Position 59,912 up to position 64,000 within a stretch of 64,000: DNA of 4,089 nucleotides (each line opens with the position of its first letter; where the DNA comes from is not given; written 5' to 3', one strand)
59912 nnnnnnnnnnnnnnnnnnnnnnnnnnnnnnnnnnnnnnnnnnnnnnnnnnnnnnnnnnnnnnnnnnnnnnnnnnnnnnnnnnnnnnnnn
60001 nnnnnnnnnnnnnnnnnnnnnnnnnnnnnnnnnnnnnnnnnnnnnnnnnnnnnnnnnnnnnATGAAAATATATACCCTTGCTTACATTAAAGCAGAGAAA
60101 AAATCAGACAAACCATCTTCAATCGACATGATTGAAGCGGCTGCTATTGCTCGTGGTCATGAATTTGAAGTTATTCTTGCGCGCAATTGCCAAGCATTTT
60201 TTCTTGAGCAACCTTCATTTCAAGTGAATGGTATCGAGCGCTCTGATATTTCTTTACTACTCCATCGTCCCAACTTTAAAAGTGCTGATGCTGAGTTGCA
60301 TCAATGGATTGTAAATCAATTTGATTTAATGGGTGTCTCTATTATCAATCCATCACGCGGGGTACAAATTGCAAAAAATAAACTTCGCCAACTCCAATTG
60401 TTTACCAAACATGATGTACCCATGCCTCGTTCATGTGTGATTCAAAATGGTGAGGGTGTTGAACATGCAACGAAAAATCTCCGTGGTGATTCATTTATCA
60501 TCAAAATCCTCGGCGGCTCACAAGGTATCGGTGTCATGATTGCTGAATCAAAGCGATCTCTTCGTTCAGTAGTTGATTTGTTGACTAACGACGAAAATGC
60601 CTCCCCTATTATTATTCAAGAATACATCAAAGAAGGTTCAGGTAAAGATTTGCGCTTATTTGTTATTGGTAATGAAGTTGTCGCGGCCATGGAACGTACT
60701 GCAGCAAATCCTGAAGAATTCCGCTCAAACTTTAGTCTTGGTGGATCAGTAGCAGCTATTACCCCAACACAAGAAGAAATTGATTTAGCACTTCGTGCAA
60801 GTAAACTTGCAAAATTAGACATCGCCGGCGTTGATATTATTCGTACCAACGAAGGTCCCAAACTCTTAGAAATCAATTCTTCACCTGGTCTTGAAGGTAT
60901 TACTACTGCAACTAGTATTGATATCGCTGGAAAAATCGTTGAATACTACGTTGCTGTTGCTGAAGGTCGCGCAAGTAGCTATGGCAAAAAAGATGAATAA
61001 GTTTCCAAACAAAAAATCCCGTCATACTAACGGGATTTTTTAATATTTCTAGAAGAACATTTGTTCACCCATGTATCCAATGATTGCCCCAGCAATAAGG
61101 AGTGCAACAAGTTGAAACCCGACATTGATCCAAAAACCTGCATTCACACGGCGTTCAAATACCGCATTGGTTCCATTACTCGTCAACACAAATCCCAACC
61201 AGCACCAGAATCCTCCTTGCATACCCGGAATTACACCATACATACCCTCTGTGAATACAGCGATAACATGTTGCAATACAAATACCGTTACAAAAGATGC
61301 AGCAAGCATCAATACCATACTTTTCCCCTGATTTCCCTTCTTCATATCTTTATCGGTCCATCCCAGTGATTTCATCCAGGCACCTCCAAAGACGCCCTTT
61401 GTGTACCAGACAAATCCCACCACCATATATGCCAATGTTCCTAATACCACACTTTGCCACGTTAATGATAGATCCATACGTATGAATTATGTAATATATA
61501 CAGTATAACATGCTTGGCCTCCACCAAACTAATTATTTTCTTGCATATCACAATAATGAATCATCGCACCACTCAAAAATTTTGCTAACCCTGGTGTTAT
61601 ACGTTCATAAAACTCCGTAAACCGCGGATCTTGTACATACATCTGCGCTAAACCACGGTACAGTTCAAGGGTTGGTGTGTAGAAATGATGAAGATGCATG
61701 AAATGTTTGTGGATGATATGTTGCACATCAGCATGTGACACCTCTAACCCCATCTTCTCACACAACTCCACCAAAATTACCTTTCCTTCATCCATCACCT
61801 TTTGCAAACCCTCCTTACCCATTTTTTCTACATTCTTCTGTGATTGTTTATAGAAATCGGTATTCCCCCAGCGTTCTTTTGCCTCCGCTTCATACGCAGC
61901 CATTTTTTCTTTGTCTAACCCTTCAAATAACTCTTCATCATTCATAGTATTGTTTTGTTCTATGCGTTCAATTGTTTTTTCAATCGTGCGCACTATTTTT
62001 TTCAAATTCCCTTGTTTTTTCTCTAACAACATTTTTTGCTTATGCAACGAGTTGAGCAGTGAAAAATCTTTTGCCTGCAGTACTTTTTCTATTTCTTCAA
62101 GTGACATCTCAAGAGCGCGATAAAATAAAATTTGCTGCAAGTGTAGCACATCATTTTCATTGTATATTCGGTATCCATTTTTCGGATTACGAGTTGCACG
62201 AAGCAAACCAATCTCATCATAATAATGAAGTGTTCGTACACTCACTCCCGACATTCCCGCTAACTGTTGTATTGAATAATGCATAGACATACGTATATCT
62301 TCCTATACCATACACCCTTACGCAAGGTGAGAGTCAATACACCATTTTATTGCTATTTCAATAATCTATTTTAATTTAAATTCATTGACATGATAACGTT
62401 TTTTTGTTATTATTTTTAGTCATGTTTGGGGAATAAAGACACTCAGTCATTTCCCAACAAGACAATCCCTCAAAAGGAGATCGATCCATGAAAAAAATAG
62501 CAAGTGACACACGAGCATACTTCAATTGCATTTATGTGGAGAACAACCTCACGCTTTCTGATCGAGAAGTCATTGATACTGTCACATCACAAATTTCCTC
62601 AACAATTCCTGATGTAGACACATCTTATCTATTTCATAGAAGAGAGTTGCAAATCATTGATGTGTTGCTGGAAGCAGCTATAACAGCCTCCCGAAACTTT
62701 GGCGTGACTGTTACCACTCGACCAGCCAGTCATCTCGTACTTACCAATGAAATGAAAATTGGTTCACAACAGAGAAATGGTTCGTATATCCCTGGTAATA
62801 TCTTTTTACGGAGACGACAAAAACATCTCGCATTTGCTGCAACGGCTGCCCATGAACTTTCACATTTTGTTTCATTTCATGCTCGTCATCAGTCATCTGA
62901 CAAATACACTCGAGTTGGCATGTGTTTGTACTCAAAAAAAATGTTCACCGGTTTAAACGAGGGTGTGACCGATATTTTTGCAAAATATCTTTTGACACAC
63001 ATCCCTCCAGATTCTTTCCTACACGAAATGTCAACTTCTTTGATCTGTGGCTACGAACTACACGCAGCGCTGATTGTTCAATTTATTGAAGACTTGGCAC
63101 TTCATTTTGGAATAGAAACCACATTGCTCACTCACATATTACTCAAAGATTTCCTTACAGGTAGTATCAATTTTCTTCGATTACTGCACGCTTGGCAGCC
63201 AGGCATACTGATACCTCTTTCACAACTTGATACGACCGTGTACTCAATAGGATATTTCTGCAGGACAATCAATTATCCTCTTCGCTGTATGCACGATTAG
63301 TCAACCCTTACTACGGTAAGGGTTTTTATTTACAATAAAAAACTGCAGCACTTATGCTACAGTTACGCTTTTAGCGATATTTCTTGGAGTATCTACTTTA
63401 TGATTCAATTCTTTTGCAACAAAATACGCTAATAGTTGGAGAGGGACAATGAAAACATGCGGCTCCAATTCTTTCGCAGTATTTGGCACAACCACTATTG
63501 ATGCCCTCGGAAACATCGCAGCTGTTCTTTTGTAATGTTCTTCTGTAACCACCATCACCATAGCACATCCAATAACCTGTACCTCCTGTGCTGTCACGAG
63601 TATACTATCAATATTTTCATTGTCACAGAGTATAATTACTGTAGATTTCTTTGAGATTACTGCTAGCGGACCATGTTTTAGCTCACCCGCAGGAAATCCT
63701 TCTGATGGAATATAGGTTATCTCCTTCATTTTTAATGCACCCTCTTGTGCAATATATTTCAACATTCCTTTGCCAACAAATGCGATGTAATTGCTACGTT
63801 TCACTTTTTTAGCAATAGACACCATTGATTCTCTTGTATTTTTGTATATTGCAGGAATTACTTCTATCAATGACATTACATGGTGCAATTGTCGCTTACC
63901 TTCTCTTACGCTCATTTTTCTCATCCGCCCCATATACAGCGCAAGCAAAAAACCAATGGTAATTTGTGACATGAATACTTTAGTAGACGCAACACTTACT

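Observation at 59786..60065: Strong promoter, 240-nt leader with a GC-rich nested-helix element, and an ATGA-coupled 39-codon uORF upstream of a RimK-like ATP-grasp ligase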

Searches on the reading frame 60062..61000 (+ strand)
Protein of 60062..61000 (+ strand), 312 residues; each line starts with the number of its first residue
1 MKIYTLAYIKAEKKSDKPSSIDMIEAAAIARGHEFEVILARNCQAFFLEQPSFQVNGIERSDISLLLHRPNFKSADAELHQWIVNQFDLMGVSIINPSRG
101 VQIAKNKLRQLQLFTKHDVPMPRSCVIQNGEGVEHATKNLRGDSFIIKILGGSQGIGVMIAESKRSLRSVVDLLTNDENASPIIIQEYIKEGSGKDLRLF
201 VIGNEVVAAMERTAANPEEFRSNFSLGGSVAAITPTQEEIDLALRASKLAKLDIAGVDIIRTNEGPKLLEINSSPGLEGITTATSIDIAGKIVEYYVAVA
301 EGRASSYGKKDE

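Call 11: search_protein_families(library=pfam, proteins=[window:60062-61000:+], max_evalue=0.01)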
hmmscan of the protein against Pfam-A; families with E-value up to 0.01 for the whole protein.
window:60062-61000:+ (312 aa): 9 families
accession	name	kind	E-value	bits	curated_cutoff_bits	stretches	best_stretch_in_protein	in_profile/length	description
PF08443.16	RimK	-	4.4e-48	163.8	21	1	104-295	1-187/188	RimK-like ATP-grasp domain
PF02955.21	GSH-S_ATP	-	6e-16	58.8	23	1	121-275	12-164/175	Prokaryotic glutathione synthetase, ATP-grasp domain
PF14397.11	ATPgrasp_ST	-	6e-10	39.2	31.4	2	238-281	217-262/278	Sugar-transfer associated ATP-grasp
PF02655.19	ATP-grasp_3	-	7.3e-09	36.3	23.2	1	104-273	1-155/160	ATP-grasp domain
PF03133.20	TTL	-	2.5e-06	27.4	20.1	0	116-190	39-107/292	Tubulin-tyrosine ligase family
PF02222.28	ATP-grasp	-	0.00018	21.7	27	1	112-190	1-77/179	ATP-grasp domain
PF01071.24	GARS_A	-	0.0022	18.3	27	1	112-206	8-105/194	Phosphoribosylglycinamide synthetase, ATP-grasp (A) domain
PF18030.7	Rimk_N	-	0.0023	18.6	26.4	1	20-100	14-93/94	RimK PreATP-grasp domain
PF08442.15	ATP-grasp_2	-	0.0062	16.6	29.5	0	112-173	9-74/202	ATP-grasp domain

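Call 12: search_protein_families(library=ncbifam, proteins=[window:60062-61000:+], max_evalue=0.01)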
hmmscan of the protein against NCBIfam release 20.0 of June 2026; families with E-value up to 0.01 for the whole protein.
window:60062-61000:+ (312 aa): 28 families (the best 25 are shown)
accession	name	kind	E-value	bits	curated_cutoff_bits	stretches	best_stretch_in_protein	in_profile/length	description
TIGR00768.1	rimK_fam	subfamily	5.6e-57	193.2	143.4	1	18-295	11-275/276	RimK family alpha-L-glutamate ligase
NF007764.0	PRK10446.1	equivalog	2e-54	184.9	331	1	23-298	17-288/300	30S ribosomal protein S6--L-glutamate ligase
NF040720.1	MptN_Meth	equivalog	1.7e-42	145.5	350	1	21-295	14-289/291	tetrahydromethanopterin:alpha-L-glutamate ligase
TIGR02144.1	LysX_arch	equivalog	5e-32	111.1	275.6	1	84-300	65-279/281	lysine biosynthesis protein LysX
NF009110.0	PRK12458.1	subfamily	3.5e-26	92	408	1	47-298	70-329/349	glutathione synthetase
TIGR04356.1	grasp_GAK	hypoth_equivalog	1e-23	83.8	300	1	83-297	76-284/287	GAK system ATP-grasp enzyme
NF003573.0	PRK05246.1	equivalog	1.6e-21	76.5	272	1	56-295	75-308/316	glutathione synthase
TIGR04443.1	F420_CofF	equivalog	4.1e-21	75.3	300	1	40-298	23-280/283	coenzyme gamma-F420-2:alpha-L-glutamate ligase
TIGR01380.1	glut_syn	equivalog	3.3e-19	69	299.05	1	22-295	43-307/312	glutathione synthase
TIGR02068.2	cya_phycin_syn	equivalog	2.9e-18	65.3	850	2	100-215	207-317/862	cyanophycin synthetase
NF010623.0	PRK14016.1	subfamily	7.7e-14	50.8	877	1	100-215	208-318/871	cyanophycin synthetase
NF002378.0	PRK01372.1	subfamily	3.5e-09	35.8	243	1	103-277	97-273/305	D-alanine--D-alanine ligase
NF002688.0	PRK02471.1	equivalog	9.2e-09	34.2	425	1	103-216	486-597/756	bifunctional glutamate--cysteine ligase GshA/glutathione synthetase GshB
NF009402.0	PRK12767.1-1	equivalog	7.9e-08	31.5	218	1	94-191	103-195/329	carbamoyl phosphate synthase-like protein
TIGR00877.1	purD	equivalog_domain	3.1e-07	29.6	288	1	76-206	73-207/425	phosphoribosylamine--glycine ligase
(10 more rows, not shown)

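Call 14: find_related_loci(query=window:60062-60997:+, collection=genome_contigs, flank=3000)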
Query window:60062-60997:+ (312 aa) in genome_contigs; peptide patterns used: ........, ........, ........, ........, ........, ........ (x = any residue, [..] = any of these).
235 stretches matched a pattern; 30 encode a relative of the query (tblastn E <= 1e-3); 30 distinct loci.
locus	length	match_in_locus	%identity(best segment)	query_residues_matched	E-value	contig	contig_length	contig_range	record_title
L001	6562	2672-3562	46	1-297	8e-84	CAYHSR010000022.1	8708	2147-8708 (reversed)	MAG TPA_asm: uncultured Gammaproteobacteria bacterium isolate ERP119705_co14_33 genome assembly, contig: NODE_12286_leng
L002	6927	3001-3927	43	1-312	3e-80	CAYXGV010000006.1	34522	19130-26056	MAG TPA_asm: uncultured Gammaproteobacteria bacterium isolate SRP178699_co1_205 genome assembly, contig: NODE_1255_lengt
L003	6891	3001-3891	42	1-297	2e-75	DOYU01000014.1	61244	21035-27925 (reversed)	MAG TPA_asm: Candidatus Magasanikiibacteriota bacterium isolate UBA12086 contig_4988, whole genome shotgun sequence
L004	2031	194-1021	41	17-301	5e-63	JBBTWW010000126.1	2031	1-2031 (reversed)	MAG: Patescibacteria group bacterium isolate H32-bin134_1 H32_bin134_1_000000000126, whole genome shotgun sequence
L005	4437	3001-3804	37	24-295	7e-53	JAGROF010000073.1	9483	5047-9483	MAG: Chlamydiia bacterium isolate HKST-UBA11 2011-04-20_1_(paired)_contig_287996, whole genome shotgun sequence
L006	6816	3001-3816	35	20-295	7e-49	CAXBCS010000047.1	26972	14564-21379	MAG TPA_asm: uncultured bacterium isolate ERR2762108_concoct_108 genome assembly, contig: ERZ3421638.2199, whole genome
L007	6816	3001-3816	35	20-295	2e-48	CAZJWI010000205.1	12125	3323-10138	MAG TPA_asm: uncultured Flavobacteriaceae bacterium isolate SRP182702_co1_59 genome assembly, contig: k141_2449729, whol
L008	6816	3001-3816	35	20-295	3e-48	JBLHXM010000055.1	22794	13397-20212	MAG: Dokdonia sp. isolate 3300046534_108 Ga0491194_0004196, whole genome shotgun sequence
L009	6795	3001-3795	36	27-295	5e-48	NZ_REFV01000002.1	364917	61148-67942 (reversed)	Dokdonia sinensis strain SH27 Scaffold2, whole genome shotgun sequence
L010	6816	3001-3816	36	20-295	4e-48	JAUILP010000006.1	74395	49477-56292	MAG: Oligoflexia bacterium isolate Co_bin.49 NODE_2927_length_74395_cov_3.096663, whole genome shotgun sequence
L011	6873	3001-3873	32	9-295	3e-47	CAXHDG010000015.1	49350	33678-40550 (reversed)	MAG TPA_asm: uncultured Magnetococcales bacterium isolate SRR12480076_binner123_Refined_1 genome assembly, contig: ERZ98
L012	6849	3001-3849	34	9-295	3e-47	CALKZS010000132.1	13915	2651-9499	MAG: uncultured Dokdonia sp. isolate L1_Bin_Bin_50_1 genome assembly, contig: c_000001249787, whole genome shotgun seque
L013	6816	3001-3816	34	20-295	5e-47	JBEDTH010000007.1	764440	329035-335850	MAG: Dokdonia sp. isolate SIP_700_Bin12 700mSIPHEX1_12-scaffold_4_c1, whole genome shotgun sequence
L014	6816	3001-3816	37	20-295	2e-46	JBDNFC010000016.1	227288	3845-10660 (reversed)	MAG: Bacteroidia bacterium isolate concoct.103.WLB k141_105017, whole genome shotgun sequence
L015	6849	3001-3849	35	9-295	6e-46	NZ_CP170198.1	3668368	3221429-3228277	Aquimarina sp. W85 chromosome, complete genome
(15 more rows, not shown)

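Call 15: find_homologous_proteins(query=window:60062-60997:+)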
Query window:60062-60997:+ (312 aa): 5196 proteins with E <= 0.001 among 8000 candidates; the best 120 are listed.
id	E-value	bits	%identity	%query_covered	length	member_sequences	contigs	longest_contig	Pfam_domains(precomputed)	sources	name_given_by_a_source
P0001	3.4e-186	635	93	100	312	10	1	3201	PF02955.22,PF14397.12,PF03133.21,PF08443.17,PF02655.20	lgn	-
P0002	5.8e-87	309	50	96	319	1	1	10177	PF18030.8,PF02955.22,PF14397.12,PF02222.28,PF08443.17,PF02655.20,PF07478.19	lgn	-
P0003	3.2e-85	304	50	95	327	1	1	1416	PF02955.22,PF14397.12,PF08443.17,PF02655.20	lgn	-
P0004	2.4e-83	298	47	98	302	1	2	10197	PF02955.22,PF14397.12,PF14398.12,PF03133.21,PF08443.17,PF02655.20,PF07478.19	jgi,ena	jgi:ribosomal protein S6--L-glutamate ligase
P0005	8.1e-79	283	48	89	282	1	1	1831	PF18030.8,PF02955.22,PF14397.12,PF02222.28,PF08443.17,PF02655.20,PF07478.19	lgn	-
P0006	1.0e-73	266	45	95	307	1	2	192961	PF18030.8,PF02955.22,PF08442.16,PF14397.12,PF02222.28,PF08443.17,PF02655.20,PF07478.19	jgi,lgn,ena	-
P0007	6.5e-73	263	45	95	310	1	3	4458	PF18030.8,PF02955.22,PF14397.12,PF14398.12,PF03133.21,PF02222.28,PF08443.17,PF02655.20,PF07478.19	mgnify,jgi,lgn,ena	mgnify:CR=1 FL=1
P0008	9.1e-73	263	43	90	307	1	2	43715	PF18030.8,PF02955.22,PF14397.12,PF14398.12,PF03133.21,PF02222.28,PF08443.17,PF02655.20,PF07478.19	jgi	-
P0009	3.5e-72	261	42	95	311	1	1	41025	PF18030.8,PF02955.22,PF14397.12,PF02222.28,PF08443.17,PF02655.20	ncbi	-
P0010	6.6e-72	260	43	95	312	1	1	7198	PF02955.22,PF14397.12,PF14398.12,PF03133.21,PF02222.28,PF08443.17,PF02655.20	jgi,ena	-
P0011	7.5e-72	260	43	95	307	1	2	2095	PF18030.8,PF02955.22,PF14397.12,PF02222.28,PF08443.17,PF02655.20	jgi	jgi:ribosomal protein S6--L-glutamate ligase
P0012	9.3e-72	260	46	88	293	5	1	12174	PF18030.8,PF02955.22,PF14397.12,PF02222.28,PF08443.17,PF02655.20,PF07478.19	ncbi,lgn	-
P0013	2.6e-71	258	51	76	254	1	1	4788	PF02955.22,PF14397.12,PF08443.17,PF02655.20,PF07478.19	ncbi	-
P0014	1.5e-70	256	43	96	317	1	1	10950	PF18030.8,PF02955.22,PF14397.12,PF08443.17,PF02655.20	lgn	-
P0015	2.4e-70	255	41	96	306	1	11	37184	PF18030.8,PF02955.22,PF14397.12,PF03133.21,PF08443.17,PF02655.20,PF07478.19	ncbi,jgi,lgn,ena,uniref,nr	ncbi:MAG: 30S ribosomal protein S6--L-glutamate ligase [Candidatus Magasanikbacteria bacterium CG_4_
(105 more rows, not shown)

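Call 16: find_encoding_contigs(protein=P0001, flank=4000, max_places=10)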
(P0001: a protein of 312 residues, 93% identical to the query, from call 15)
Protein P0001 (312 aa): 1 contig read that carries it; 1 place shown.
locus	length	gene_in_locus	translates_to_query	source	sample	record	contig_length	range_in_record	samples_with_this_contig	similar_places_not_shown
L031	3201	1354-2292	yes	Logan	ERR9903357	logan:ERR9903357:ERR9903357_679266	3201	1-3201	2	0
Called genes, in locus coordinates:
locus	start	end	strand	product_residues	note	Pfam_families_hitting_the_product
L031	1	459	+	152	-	?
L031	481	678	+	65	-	PF01632:Ribosomal_L35p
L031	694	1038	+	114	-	PF00453:Ribosomal_L20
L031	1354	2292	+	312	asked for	PF03133:TTL (faint), PF14397:ATPgrasp_ST (faint), PF02655:ATP-grasp_3, PF02955:GSH-S_ATP, PF08443:RimK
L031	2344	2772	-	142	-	PF08570:DUF1761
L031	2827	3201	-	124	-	?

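Call 17: find_encoding_contigs(protein=P0002, flank=4000, max_places=4)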
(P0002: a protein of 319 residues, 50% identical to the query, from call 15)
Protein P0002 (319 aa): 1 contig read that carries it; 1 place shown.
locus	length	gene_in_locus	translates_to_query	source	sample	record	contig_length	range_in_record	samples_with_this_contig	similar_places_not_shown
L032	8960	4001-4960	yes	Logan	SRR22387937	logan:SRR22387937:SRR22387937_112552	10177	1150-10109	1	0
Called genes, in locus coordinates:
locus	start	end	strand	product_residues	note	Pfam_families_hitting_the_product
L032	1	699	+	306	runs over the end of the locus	-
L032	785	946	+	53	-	-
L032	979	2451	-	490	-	PF00478:IMPDH, PF00571:CBS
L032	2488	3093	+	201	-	PF05198:IF3_N, PF00707:IF3_C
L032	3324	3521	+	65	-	PF01632:Ribosomal_L35p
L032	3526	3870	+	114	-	PF00453:Ribosomal_L20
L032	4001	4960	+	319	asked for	PF18030:Rimk_N (weak), PF14397:ATPgrasp_ST (faint), PF02655:ATP-grasp_3, PF02955:GSH-S_ATP, PF08443:RimK, PF02222:ATP-grasp (weak), PF07478:Dala_Dala_lig_C (weak)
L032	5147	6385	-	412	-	-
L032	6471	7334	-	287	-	-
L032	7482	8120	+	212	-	PF01712:dNK, PF13238:AAA_18 (weak)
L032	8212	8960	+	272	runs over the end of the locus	?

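Call 18: find_encoding_contigs(protein=P0004, flank=4000, max_places=4)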
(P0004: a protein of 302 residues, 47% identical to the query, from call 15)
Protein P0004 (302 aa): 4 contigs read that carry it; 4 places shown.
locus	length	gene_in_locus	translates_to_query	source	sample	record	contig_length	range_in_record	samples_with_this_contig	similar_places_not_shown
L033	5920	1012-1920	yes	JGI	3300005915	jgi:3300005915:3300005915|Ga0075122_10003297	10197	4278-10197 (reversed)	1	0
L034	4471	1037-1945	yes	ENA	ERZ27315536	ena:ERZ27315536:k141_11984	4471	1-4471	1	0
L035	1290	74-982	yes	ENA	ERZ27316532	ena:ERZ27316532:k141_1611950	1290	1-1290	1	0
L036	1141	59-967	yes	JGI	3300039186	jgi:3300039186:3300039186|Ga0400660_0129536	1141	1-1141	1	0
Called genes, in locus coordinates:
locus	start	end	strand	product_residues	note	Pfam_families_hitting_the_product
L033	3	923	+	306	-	?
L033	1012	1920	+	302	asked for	PF03133:TTL (faint), PF14397:ATPgrasp_ST (faint), PF14398:ATPgrasp_YheCD (faint), PF02655:ATP-grasp_3, PF08443:RimK, PF02955:GSH-S_ATP, PF07478:Dala_Dala_lig_C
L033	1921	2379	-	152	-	PF02502:LacAB_rpiB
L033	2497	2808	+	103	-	-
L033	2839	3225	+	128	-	-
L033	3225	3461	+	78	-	-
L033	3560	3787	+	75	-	-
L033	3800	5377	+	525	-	PF01676:Metalloenzyme, PF06415:iPGM_N, PF00884:Sulfatase (weak), PF01663:Phosphodiest (weak)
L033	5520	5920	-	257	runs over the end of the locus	PF01790:LGT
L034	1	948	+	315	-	?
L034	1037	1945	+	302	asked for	PF03133:TTL (faint), PF14397:ATPgrasp_ST (faint), PF14398:ATPgrasp_YheCD (faint), PF02655:ATP-grasp_3, PF08443:RimK, PF02955:GSH-S_ATP, PF07478:Dala_Dala_lig_C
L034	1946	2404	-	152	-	PF02502:LacAB_rpiB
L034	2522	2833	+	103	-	-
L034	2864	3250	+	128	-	-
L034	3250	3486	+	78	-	-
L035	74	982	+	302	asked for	PF03133:TTL (faint), PF14397:ATPgrasp_ST (faint), PF14398:ATPgrasp_YheCD (faint), PF02655:ATP-grasp_3, PF08443:RimK, PF02955:GSH-S_ATP, PF07478:Dala_Dala_lig_C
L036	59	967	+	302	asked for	PF03133:TTL (faint), PF14397:ATPgrasp_ST (faint), PF14398:ATPgrasp_YheCD (faint), PF02655:ATP-grasp_3, PF08443:RimK, PF02955:GSH-S_ATP, PF07478:Dala_Dala_lig_C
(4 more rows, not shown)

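Call 25: find_encoding_contigs(protein=P0003, flank=3000, max_places=3)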
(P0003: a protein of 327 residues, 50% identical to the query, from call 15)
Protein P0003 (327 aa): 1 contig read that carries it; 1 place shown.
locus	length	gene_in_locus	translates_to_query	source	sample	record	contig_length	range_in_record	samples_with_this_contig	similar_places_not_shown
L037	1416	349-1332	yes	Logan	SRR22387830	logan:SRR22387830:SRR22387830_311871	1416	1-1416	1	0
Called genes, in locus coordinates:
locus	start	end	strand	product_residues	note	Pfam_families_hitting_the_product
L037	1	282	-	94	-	?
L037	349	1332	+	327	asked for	PF14397:ATPgrasp_ST (faint), PF02655:ATP-grasp_3, PF02955:GSH-S_ATP, PF08443:RimK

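Call 26: find_encoding_contigs(protein=P0005, flank=3000, max_places=3)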
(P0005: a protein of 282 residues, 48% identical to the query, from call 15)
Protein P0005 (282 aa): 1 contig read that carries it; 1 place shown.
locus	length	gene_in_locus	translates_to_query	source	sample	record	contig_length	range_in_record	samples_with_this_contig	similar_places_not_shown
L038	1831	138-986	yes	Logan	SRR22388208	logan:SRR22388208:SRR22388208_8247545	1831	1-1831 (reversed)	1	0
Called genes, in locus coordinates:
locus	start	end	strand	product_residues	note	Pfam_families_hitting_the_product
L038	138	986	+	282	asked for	PF18030:Rimk_N (weak), PF14397:ATPgrasp_ST (faint), PF02655:ATP-grasp_3, PF02955:GSH-S_ATP, PF07478:Dala_Dala_lig_C (weak), PF08443:RimK, PF02222:ATP-grasp (weak)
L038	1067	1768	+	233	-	-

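Call 27: find_encoding_contigs(protein=P0013, flank=3000, max_places=3)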
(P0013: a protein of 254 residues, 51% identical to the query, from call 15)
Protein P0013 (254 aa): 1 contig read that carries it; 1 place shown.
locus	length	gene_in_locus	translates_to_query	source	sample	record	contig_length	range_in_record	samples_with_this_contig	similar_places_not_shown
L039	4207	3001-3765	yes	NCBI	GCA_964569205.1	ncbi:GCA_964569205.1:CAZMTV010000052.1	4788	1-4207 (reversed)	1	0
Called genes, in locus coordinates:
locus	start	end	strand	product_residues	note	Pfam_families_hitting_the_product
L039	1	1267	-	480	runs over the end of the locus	PF00478:IMPDH, PF00571:CBS (weak)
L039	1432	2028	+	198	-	PF05198:IF3_N, PF00707:IF3_C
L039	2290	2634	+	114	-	PF00453:Ribosomal_L20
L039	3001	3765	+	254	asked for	PF14397:ATPgrasp_ST (faint), PF02655:ATP-grasp_3, PF08443:RimK, PF02955:GSH-S_ATP, PF07478:Dala_Dala_lig_C (weak)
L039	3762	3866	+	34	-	-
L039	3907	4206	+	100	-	?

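Call 84: search_solved_structures(query=window:60062-60997:+, max_evalue=1e-10)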
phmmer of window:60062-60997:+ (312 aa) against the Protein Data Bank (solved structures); distinct sequences matched with E-value up to 1e-10: 5.
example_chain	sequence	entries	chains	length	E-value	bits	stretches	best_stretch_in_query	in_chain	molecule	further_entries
7qys_A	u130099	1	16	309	1.3e-51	178.6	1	24-296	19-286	Probable alpha-L-glutamate ligase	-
7qyr_A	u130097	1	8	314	2.1e-49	171.4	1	28-296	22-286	Probable alpha-L-glutamate ligase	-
5zct_A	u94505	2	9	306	4.4e-49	170.4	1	23-296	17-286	Ribosomal protein S6--L-glutamate ligase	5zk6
4iwx_A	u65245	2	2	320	5.1e-49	170.1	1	23-295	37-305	Ribosomal protein S6 modification protein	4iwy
3vpb_A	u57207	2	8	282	8.6e-16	61.1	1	88-296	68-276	Putative acetylornithine deacetylase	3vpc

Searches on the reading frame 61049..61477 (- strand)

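Call 11: search_protein_families(library=pfam, proteins=[window:61049-61477:-], max_evalue=0.01)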
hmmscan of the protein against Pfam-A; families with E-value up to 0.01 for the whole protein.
window:61049-61477:- (142 aa): 1 family
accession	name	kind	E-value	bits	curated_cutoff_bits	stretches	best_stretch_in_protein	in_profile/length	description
PF08570.15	DUF1761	-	1.4e-21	77.4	31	1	9-134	2-123/123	Protein of unknown function (DUF1761)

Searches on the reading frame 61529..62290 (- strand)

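Call 11: search_protein_families(library=pfam, proteins=[window:61529-62290:-], max_evalue=0.01)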
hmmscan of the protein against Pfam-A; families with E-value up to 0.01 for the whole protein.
window:61529-62290:- (253 aa): 3 families
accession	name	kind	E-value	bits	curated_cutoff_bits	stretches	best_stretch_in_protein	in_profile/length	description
PF07739.18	TipAS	-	2.6e-33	115.4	23.8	1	133-246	1-117/117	TipAS antibiotic-recognition domain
PF13411.12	MerR_1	-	5.1e-17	62.2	21.6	1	5-73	1-68/69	MerR HTH family regulatory protein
PF00376.29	MerR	-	3.1e-14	52.9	28.2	1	6-43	1-38/38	MerR family regulatory protein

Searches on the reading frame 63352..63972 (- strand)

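Call 68: search_protein_families(library=pfam, proteins=[window:63352-63972:-], max_evalue=0.001)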
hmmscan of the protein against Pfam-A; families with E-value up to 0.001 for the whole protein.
window:63352-63972:- (206 aa): 1 family
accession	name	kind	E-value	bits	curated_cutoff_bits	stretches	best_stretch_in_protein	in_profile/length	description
PF01380.27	SIS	-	1.4e-13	51.3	25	1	60-154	5-98/131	SIS domain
